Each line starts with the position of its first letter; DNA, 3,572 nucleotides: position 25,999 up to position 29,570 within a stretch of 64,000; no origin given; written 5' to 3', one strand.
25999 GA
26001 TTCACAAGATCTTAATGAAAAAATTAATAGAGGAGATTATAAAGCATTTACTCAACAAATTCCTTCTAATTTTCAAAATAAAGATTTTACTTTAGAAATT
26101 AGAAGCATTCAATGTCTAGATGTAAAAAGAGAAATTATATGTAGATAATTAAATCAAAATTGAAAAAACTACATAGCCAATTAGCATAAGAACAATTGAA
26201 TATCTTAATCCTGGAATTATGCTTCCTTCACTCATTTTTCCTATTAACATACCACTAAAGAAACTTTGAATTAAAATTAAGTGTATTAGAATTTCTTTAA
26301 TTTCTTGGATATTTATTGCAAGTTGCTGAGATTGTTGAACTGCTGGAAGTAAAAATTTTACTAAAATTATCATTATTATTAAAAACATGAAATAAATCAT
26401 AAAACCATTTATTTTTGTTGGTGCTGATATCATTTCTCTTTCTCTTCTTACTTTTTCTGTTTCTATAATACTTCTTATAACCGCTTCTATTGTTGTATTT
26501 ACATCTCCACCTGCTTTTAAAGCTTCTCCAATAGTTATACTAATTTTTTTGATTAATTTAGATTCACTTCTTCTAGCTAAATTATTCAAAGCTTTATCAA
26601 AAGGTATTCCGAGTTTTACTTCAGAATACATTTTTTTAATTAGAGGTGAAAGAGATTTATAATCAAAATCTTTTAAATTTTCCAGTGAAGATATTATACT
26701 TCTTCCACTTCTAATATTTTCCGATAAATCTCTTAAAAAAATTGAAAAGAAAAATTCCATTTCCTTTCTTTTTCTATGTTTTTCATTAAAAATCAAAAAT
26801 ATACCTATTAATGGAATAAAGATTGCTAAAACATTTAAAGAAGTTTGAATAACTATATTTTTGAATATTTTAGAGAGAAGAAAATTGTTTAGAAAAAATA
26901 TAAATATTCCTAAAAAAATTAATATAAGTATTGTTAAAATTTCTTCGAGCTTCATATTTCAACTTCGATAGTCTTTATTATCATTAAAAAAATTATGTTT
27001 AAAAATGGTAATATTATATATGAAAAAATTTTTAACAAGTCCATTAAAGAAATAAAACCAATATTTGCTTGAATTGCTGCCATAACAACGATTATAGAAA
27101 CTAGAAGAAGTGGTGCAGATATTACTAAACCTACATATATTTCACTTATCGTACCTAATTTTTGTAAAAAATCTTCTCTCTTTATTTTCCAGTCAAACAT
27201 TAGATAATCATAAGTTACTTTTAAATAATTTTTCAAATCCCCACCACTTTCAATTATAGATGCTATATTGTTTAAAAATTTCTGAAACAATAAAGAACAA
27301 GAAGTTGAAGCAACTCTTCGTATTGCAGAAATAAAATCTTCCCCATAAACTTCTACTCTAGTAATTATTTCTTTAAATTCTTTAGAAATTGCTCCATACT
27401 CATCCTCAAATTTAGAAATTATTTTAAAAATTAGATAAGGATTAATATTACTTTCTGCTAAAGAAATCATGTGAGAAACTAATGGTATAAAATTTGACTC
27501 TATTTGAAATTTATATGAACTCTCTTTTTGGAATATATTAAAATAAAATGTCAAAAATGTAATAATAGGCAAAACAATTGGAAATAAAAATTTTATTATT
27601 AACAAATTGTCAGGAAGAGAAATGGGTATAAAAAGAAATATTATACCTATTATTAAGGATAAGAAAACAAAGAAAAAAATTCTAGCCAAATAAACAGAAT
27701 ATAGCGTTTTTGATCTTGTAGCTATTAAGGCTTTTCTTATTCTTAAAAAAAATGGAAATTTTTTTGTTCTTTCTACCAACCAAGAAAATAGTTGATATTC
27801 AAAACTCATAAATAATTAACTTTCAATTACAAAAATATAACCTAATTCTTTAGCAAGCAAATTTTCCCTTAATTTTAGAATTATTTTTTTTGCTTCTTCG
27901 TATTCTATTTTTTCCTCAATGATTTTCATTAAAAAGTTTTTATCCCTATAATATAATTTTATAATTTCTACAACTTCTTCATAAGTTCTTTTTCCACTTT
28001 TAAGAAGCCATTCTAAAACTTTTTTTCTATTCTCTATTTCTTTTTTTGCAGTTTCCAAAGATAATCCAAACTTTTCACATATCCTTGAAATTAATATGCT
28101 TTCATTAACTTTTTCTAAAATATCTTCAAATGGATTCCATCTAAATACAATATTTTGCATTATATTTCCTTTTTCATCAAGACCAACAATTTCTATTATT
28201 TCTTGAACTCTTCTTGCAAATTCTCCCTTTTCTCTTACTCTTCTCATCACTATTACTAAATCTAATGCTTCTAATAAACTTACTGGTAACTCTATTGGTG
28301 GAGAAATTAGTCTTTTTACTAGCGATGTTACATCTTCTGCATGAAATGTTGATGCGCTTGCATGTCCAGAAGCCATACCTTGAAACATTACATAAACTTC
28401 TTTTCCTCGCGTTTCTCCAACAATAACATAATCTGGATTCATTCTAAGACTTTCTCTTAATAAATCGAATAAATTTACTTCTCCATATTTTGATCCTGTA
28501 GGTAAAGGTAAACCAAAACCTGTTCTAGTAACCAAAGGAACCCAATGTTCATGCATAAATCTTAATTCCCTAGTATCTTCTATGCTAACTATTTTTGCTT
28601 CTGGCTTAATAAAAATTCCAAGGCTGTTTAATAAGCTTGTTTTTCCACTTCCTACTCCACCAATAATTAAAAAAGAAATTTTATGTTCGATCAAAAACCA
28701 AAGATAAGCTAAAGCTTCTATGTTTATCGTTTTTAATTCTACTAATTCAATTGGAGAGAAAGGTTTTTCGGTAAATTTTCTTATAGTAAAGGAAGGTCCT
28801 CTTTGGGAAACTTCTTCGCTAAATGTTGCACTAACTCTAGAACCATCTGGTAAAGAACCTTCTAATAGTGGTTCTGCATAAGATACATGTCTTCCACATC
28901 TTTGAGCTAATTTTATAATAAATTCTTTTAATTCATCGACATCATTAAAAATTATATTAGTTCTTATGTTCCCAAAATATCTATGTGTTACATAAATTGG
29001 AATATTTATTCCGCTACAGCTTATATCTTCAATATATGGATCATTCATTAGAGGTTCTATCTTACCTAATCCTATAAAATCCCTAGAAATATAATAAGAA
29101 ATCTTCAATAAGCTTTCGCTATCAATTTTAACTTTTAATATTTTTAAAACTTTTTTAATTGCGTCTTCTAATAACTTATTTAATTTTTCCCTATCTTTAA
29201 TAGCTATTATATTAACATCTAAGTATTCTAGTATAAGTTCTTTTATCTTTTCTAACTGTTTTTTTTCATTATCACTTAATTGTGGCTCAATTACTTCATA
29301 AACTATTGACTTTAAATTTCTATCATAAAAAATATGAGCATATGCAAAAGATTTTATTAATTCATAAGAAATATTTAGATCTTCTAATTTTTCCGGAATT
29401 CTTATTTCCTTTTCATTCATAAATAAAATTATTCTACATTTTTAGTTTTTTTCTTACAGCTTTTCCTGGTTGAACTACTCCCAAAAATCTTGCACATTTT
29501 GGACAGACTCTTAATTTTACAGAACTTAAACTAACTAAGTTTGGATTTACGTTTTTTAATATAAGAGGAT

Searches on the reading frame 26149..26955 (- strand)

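Call 75: search_protein_families(library=pfam, proteins=[window:26149-26955:-], max_evalue=0.001)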
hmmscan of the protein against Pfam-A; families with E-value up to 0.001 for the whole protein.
window:26149-26955:- (268 aa): 1 family
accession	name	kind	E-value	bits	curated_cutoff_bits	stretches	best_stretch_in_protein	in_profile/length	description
PF00482.28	T2SSF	-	3.7e-16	59.7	25.2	1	73-199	1-124/125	Type II secretion system (T2SS), protein F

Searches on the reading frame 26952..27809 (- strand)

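Call 75: search_protein_families(library=pfam, proteins=[window:26952-27809:-], max_evalue=0.001)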
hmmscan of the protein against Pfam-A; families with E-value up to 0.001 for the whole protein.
window:26952-27809:- (285 aa): 1 family
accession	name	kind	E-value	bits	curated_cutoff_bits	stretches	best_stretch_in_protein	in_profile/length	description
PF00482.28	T2SSF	-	9.6e-17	61.6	25.2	1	112-237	3-122/125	Type II secretion system (T2SS), protein F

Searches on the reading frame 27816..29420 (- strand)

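Call 75: search_protein_families(library=pfam, proteins=[window:27816-29420:-], max_evalue=0.001)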
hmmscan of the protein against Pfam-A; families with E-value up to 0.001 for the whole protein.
window:27816-29420:- (534 aa): 1 family
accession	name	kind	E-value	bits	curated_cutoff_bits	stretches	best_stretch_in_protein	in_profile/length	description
PF00437.27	T2SSE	-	1.9e-31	109.5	24.9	1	154-404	36-287/370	Type II/IV secretion system protein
